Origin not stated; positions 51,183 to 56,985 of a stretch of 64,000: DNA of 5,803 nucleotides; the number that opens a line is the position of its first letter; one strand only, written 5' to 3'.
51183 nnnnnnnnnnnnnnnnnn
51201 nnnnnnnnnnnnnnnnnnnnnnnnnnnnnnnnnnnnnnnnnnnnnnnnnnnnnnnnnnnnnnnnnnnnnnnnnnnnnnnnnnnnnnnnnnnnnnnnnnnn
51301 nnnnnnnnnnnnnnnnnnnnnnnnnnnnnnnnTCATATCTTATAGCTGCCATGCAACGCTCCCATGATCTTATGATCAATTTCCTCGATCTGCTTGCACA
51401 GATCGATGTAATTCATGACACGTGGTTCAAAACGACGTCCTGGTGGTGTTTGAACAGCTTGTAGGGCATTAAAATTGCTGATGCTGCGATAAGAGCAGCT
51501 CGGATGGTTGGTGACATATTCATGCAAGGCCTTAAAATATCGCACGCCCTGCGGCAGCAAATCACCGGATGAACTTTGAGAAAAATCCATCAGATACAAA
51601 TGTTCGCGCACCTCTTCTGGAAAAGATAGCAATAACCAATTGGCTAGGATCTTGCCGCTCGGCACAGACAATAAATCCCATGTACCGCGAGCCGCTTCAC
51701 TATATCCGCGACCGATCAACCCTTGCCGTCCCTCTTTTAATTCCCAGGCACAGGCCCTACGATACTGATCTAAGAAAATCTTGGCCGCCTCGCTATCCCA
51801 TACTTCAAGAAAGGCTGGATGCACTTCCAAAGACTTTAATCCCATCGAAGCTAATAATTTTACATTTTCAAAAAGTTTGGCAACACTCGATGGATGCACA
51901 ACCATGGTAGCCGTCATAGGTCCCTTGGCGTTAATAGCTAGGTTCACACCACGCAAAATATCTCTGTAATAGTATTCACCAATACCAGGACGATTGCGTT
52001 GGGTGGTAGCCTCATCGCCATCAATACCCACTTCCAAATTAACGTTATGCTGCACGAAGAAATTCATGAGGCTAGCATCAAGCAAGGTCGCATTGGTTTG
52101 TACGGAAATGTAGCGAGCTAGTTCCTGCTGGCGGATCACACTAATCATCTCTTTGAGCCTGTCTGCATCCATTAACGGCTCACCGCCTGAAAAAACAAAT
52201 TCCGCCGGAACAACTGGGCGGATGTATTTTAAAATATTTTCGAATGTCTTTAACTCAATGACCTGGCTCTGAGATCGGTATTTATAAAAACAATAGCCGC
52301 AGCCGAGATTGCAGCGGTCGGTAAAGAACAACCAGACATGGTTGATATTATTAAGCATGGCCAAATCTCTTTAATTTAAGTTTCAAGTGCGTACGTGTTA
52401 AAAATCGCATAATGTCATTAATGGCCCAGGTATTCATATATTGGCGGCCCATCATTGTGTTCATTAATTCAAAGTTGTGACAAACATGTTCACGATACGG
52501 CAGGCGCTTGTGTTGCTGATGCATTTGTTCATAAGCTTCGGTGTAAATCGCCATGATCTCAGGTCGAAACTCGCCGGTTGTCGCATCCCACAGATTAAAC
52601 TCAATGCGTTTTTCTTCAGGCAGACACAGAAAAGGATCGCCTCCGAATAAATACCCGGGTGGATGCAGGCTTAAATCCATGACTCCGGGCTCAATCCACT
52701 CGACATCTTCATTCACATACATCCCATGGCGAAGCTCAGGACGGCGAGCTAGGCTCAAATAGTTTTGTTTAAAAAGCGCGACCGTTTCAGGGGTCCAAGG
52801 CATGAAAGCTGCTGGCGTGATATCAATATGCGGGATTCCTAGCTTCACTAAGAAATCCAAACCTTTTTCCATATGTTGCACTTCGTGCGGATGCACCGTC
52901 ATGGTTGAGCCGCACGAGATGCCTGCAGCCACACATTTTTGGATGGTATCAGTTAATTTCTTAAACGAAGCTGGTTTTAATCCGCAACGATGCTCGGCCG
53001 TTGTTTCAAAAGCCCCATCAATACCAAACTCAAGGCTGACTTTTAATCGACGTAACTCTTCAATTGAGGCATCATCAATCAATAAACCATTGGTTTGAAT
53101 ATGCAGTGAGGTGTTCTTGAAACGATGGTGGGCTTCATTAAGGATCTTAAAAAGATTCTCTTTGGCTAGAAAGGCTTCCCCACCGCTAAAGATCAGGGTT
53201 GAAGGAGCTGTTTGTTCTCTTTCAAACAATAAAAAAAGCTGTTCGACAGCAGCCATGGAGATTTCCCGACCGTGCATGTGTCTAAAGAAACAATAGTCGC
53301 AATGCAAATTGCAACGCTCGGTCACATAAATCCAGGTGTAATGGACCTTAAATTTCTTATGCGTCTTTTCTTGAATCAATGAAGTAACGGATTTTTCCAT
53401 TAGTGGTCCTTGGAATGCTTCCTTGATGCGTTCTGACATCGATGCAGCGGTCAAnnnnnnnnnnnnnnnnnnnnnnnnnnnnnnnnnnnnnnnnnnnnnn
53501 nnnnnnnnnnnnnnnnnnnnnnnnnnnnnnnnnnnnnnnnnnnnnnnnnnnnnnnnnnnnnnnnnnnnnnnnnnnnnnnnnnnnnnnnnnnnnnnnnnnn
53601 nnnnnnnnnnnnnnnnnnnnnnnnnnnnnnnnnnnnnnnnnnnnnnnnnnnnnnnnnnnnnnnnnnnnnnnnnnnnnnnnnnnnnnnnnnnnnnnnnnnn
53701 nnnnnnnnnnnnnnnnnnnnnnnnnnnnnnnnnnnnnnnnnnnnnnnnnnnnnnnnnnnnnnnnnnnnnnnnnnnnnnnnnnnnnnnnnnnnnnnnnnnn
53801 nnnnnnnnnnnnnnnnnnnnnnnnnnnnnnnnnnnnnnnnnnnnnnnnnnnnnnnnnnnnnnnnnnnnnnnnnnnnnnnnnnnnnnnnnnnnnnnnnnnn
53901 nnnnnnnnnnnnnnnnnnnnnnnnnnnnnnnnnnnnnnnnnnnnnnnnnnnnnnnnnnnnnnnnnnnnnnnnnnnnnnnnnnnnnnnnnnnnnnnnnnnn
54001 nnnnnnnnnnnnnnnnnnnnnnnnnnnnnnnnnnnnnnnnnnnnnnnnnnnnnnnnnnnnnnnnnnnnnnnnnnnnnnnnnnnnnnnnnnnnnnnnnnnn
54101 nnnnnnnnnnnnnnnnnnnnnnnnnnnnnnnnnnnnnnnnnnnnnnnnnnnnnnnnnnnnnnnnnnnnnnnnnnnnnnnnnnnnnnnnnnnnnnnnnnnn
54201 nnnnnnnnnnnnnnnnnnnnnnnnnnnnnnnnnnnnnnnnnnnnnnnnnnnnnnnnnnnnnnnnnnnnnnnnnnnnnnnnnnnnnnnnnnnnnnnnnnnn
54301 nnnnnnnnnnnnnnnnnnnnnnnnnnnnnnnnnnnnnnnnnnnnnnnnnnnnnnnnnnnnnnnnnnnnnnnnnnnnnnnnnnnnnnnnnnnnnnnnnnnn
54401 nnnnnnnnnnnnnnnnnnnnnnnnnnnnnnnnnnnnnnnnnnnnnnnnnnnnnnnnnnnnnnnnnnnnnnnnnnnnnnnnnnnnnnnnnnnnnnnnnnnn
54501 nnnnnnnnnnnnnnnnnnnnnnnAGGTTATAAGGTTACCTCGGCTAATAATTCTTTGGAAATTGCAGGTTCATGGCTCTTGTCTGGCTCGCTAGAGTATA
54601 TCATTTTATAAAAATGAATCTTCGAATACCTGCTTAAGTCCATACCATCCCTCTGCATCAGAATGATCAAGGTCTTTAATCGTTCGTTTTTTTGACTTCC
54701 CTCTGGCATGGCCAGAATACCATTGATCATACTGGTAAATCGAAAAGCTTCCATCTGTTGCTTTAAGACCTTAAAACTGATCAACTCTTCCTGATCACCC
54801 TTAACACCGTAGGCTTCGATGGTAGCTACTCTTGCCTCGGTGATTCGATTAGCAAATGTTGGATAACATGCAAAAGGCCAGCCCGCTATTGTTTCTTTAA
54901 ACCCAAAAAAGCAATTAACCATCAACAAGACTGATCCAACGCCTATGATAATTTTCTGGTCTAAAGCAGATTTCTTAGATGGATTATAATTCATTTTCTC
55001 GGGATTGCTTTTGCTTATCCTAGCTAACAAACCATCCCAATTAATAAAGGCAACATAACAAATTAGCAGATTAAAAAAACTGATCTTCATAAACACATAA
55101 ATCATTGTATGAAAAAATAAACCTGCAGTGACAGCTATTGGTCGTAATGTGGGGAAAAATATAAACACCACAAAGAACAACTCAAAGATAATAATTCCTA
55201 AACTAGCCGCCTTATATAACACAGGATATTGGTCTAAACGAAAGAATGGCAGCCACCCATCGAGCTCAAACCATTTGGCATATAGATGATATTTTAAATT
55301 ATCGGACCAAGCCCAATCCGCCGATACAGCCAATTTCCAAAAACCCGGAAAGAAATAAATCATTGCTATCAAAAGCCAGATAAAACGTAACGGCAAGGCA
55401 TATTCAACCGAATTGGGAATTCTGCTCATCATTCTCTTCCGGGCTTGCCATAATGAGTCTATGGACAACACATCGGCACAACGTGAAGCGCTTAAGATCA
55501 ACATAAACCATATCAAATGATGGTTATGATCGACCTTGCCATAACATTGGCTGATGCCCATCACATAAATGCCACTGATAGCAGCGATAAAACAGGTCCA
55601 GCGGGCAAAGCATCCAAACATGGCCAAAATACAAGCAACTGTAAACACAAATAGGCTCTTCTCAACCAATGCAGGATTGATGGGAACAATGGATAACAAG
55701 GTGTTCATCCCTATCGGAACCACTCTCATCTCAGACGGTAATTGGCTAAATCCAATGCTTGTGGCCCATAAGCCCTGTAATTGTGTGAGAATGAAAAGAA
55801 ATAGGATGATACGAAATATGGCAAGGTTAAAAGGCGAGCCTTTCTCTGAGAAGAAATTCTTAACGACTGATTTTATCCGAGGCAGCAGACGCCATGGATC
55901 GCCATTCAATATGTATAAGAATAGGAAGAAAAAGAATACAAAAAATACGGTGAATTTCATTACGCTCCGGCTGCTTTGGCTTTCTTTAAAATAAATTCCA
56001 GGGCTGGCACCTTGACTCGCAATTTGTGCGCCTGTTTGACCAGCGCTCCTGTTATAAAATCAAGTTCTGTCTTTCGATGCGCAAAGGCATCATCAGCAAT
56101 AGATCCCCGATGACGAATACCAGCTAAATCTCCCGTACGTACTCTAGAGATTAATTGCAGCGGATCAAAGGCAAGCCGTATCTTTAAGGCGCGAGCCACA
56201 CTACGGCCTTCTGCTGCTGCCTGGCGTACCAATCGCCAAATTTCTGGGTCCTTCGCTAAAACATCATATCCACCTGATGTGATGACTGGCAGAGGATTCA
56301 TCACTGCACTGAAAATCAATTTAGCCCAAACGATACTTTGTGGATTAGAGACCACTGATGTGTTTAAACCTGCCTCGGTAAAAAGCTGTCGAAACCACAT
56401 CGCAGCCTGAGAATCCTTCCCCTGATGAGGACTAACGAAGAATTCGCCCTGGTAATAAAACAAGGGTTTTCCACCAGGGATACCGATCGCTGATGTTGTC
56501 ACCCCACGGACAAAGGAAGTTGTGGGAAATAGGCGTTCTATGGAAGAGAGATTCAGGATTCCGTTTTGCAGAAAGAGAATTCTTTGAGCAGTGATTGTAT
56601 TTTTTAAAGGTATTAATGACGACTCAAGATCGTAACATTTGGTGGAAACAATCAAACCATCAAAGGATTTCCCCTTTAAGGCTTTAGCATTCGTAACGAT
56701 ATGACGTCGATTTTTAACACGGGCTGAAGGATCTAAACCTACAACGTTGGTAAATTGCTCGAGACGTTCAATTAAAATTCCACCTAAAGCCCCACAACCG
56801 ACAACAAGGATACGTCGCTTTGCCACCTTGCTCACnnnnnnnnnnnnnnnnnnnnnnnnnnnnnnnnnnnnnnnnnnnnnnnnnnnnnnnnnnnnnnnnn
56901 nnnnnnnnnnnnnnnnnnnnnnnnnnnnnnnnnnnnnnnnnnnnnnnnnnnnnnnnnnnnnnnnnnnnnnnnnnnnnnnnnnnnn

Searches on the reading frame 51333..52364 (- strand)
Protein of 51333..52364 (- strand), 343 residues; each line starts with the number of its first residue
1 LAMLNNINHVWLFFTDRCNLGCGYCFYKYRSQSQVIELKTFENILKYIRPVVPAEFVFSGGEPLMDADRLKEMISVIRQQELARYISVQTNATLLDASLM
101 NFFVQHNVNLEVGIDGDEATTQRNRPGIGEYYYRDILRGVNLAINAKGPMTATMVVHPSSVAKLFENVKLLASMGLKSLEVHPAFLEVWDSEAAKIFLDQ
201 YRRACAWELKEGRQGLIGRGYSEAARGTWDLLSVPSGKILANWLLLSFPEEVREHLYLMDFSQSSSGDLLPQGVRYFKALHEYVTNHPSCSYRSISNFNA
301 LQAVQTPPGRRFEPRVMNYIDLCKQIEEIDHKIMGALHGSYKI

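Call 4: search_protein_families(library=pfam, proteins=[window:51333-52364:-], max_evalue=0.01)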
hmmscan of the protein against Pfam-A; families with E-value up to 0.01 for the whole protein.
window:51333-52364:- (343 aa): 2 families
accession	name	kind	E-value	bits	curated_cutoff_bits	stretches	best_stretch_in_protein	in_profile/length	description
PF04055.27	Radical_SAM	-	2.5e-17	64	29.5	1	14-158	3-152/166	Radical SAM superfamily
PF13353.11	Fer4_12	-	2.1e-07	31.7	22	1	12-99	9-99/137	4Fe-4S single cluster domain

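Call 5: search_protein_families(library=ncbifam, proteins=[window:51333-52364:-], max_evalue=0.01)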
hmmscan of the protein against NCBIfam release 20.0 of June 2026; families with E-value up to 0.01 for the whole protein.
window:51333-52364:- (343 aa): 73 families (the best 25 are shown)
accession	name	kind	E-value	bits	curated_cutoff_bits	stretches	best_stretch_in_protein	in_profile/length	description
NF047865.1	rSAM_PapB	equivalog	1.6e-25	90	340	1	7-205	2-209/330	PapB family radical SAM/SPASM ranthipeptide maturase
NF041718.1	rSAM_phane_AMC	equivalog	3.1e-18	65.9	425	1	9-180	7-184/362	cyclophane-forming radical SAM peptide maturase AmcB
TIGR03978.1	rSAM_paired_1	equivalog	3.5e-17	62.3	370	1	4-179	78-265/466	His-Xaa-Ser system radical SAM maturase HxsB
NF041707.1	rSAM_YhhB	equivalog_domain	4.8e-17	61.9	445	1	12-141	6-150/369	cyclophane-forming radical SAM/SPASM peptide maturase YhhB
TIGR03942.1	sulfatase_rSAM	equivalog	6.8e-16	58.3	349.45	1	16-184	9-189/363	anaerobic sulfatase maturase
TIGR04068.1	rSAM_ocin_clost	equivalog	9.5e-16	57.7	500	1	5-125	81-212/462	Cys-rich peptide radical SAM maturase CcpM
NF041298.1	rSAM_mat_DynA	equivalog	5e-15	55.3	450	1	15-176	8-179/356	dynobactin maturation radical SAM/SPASM protein DynA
TIGR04148.1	GG_samocin_CFB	equivalog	1e-14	54.6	300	1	4-123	13-150/411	radical SAM peptide maturase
TIGR04317.1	W_rSAM_matur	equivalog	1.3e-14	54.1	380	1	7-181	3-181/349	tungsten cofactor oxidoreductase radical SAM maturase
TIGR04163.1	rSAM_cobopep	equivalog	6.2e-14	51.6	375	1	7-172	63-236/428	peptide-modifying radical SAM enzyme CbpB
TIGR04064.1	rSAM_nif11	equivalog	1e-13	50.9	518.7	1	6-212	76-291/459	nif11-like peptide radical SAM maturase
TIGR04083.1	rSAM_pep_methan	hypoth_equivalog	1.4e-13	50.5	300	1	9-199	1-191/376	TIGR04083 family peptide-modifying radical SAM enzyme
TIGR04084.1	rSAM_AF0577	subfamily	3.9e-13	49.1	225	1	13-192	2-170/347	TIGR04084 family radical SAM/SPASM domain-containing protein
TIGR03906.1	quino_hemo_SAM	equivalog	4.9e-13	48.5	453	1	7-129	93-226/467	quinohemoprotein amine dehydrogenase maturation protein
NF038170.1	lachnocin_rSAM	equivalog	7e-13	48.2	550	1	5-137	73-217/440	lachnocin radical SAM maturase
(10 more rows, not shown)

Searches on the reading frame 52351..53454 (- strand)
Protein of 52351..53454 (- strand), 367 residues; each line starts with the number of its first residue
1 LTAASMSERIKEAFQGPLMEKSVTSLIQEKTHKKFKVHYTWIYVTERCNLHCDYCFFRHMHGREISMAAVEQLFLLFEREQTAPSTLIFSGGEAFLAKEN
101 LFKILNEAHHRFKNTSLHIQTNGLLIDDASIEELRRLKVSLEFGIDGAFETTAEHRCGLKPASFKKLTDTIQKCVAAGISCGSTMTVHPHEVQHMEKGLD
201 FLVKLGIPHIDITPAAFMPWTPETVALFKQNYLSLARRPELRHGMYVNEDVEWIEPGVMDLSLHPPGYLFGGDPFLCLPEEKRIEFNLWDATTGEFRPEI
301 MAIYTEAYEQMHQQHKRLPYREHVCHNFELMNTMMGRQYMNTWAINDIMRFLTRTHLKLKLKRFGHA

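Call 4: search_protein_families(library=pfam, proteins=[window:52351-53454:-], max_evalue=0.01)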
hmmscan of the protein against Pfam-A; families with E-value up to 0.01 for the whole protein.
window:52351-53454:- (367 aa): 2 families
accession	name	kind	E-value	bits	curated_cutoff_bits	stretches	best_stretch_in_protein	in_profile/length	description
PF04055.27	Radical_SAM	-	2.8e-20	73.6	29.5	1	42-200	1-164/166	Radical SAM superfamily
PF13353.11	Fer4_12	-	3.8e-09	37.4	22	1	46-154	13-122/137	4Fe-4S single cluster domain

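Call 5: search_protein_families(library=ncbifam, proteins=[window:52351-53454:-], max_evalue=0.01)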
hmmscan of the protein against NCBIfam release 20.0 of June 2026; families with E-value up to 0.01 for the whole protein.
window:52351-53454:- (367 aa): 80 families (the best 25 are shown)
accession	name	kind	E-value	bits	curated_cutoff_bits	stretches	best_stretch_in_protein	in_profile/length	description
NF047865.1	rSAM_PapB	equivalog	1.3e-22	80.5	340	1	42-238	7-211/330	PapB family radical SAM/SPASM ranthipeptide maturase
NF041707.1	rSAM_YhhB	equivalog_domain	3e-17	62.6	445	1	42-211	6-191/369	cyclophane-forming radical SAM/SPASM peptide maturase YhhB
NF041298.1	rSAM_mat_DynA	equivalog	2.3e-16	59.7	450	1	44-208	7-180/356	dynobactin maturation radical SAM/SPASM protein DynA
TIGR04163.1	rSAM_cobopep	equivalog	6.3e-16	58.1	375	1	24-209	48-242/428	peptide-modifying radical SAM enzyme CbpB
TIGR03977.1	rSAM_pair_HxsC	equivalog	8.9e-15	54.3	267.9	1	41-205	28-193/292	His-Xaa-Ser system radical SAM maturase HxsC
TIGR04054.1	rSAM_NirJ1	equivalog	1.9e-14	53.1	650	1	43-210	41-205/387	putative heme d1 biosynthesis radical SAM protein NirJ1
NF049973.1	radical_Rv1681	equivalog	3.1e-14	52.7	380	1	36-209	70-241/326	Rv1681 family radical SAM protein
TIGR04546.1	rSAM_ahbC_deAc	equivalog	5.1e-14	51.9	650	1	26-210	30-208/390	12,18-didecarboxysiroheme deacetylase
TIGR03942.1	sulfatase_rSAM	equivalog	1.1e-13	51.1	349.45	1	45-214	8-188/363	anaerobic sulfatase maturase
NF050035.1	rSAM_WgK_link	exception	3.1e-13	49.5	650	1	42-211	13-180/367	radical SAM/SPASM peptide maturase WgkB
NF038283.1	viperin_w_prok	equivalog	5.8e-13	48.6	180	1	43-155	7-124/281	viperin family antiviral radical SAM protein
TIGR03978.1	rSAM_paired_1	equivalog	1.8e-12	46.8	370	1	21-211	65-266/466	His-Xaa-Ser system radical SAM maturase HxsB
NF041718.1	rSAM_phane_AMC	equivalog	2.7e-12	46.4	425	1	42-210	10-183/362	cyclophane-forming radical SAM peptide maturase AmcB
TIGR04136.1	rSAM_FibroRumin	equivalog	3.1e-12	46.1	400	1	24-207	78-283/458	FibroRumin system radical SAM peptide maturase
NF033640.1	N_Twi_rSAM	subfamily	4.7e-12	45.7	170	1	7-213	79-306/398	twitch domain-containing radical SAM protein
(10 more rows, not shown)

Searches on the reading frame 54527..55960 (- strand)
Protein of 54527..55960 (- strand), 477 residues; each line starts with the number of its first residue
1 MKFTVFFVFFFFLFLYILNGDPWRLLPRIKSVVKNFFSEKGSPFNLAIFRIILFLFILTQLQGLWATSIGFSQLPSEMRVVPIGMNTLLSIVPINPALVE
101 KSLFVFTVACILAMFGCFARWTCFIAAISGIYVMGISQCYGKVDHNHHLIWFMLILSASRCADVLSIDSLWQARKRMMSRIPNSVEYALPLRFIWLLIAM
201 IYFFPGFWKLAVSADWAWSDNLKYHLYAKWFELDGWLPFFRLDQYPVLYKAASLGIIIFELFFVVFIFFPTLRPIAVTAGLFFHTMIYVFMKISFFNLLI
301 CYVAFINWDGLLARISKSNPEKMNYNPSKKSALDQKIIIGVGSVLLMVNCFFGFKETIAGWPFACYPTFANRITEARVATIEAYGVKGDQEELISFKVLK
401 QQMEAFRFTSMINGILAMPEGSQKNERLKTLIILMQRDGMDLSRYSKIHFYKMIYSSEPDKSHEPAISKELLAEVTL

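Call 4: search_protein_families(library=pfam, proteins=[window:54527-55960:-], max_evalue=0.01)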
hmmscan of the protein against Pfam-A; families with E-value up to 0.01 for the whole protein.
window:54527-55960:- (477 aa): 1 family
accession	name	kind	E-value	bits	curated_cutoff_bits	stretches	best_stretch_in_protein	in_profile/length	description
PF05090.19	HTTM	-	6.2e-09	36.3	27.7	1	45-302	8-249/259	HTTM domain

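Call 5: search_protein_families(library=ncbifam, proteins=[window:54527-55960:-], max_evalue=0.01)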
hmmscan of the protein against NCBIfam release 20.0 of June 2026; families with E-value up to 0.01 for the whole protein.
window:54527-55960:- (477 aa): 0 families

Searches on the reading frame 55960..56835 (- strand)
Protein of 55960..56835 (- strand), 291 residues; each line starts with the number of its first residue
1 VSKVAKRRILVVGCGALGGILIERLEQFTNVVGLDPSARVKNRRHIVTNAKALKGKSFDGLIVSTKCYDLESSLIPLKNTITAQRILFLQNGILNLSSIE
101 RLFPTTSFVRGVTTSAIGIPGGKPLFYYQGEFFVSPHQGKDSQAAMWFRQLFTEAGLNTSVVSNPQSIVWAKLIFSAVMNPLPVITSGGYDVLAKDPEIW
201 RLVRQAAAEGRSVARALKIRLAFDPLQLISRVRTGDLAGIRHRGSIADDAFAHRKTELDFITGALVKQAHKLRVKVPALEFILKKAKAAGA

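Call 8: search_protein_families(library=pfam, proteins=[window:55960-56835:-], max_evalue=0.01)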
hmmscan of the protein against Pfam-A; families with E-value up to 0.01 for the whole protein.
window:55960-56835:- (291 aa): 2 families
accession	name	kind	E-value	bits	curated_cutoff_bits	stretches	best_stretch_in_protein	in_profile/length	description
PF08546.17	ApbA_C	-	2.2e-21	76.9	22.7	1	166-287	3-122/125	Ketopantoate reductase PanE/ApbA C terminal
PF02558.23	ApbA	-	2.1e-13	50.6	22.2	1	9-119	1-129/150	Ketopantoate reductase PanE/ApbA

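Call 33: search_protein_families(library=ncbifam, proteins=[window:55960-56835:-], max_evalue=0.001)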
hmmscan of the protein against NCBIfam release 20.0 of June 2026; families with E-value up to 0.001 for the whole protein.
window:55960-56835:- (291 aa): 14 families
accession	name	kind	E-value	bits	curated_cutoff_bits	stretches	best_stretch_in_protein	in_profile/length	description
TIGR00745.1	apbA_panE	subfamily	6.5e-40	137.3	141.35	1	8-289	1-301/305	2-dehydropantoate 2-reductase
NF005091.0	PRK06522.2-2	equivalog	6.1e-25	88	252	1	8-285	3-292/302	2-dehydropantoate 2-reductase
NF005092.1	PRK06522.2-3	equivalog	1.1e-19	70.7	500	1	55-287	63-292/296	2-dehydropantoate 2-reductase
NF005088.0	PRK06522.1-2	subfamily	4.3e-19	68.8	371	1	55-283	66-295/308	2-dehydropantoate 2-reductase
NF005093.0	PRK06522.2-4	equivalog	7.4e-18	65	308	1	42-287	53-294/304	2-dehydropantoate 2-reductase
NF005087.0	PRK06522.1-1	equivalog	1.5e-17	63.7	351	1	8-283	2-282/296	2-dehydropantoate 2-reductase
NF005089.0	PRK06522.1-4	subfamily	1.5e-15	57.4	223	1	132-285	164-313/326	2-dehydropantoate 2-reductase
NF005094.0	PRK06522.2-5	equivalog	5.2e-13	49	382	1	46-288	58-300/307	2-dehydropantoate 2-reductase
NF004311.0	PRK05708.1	equivalog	2e-12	46.6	378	1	23-285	36-292/305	putative 2-dehydropantoate 2-reductase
NF004887.0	PRK06249.1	equivalog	3.4e-11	42.9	360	1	57-284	73-305/316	putative 2-dehydropantoate 2-reductase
NF006083.0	PRK08229.1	equivalog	3.3e-10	39.4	371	1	243-289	270-316/341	2-dehydropantoate 2-reductase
NF009542.0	PRK12921.1-4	equivalog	5.7e-10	39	288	1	42-284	46-277/286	oxidoreductase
NF009543.0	PRK12921.1-5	equivalog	1.2e-09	37.8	339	1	57-281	68-294/305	oxidoreductase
NF005090.0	PRK06522.2-1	equivalog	5.5e-06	25.8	496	1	51-286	65-289/296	2-dehydropantoate 2-reductase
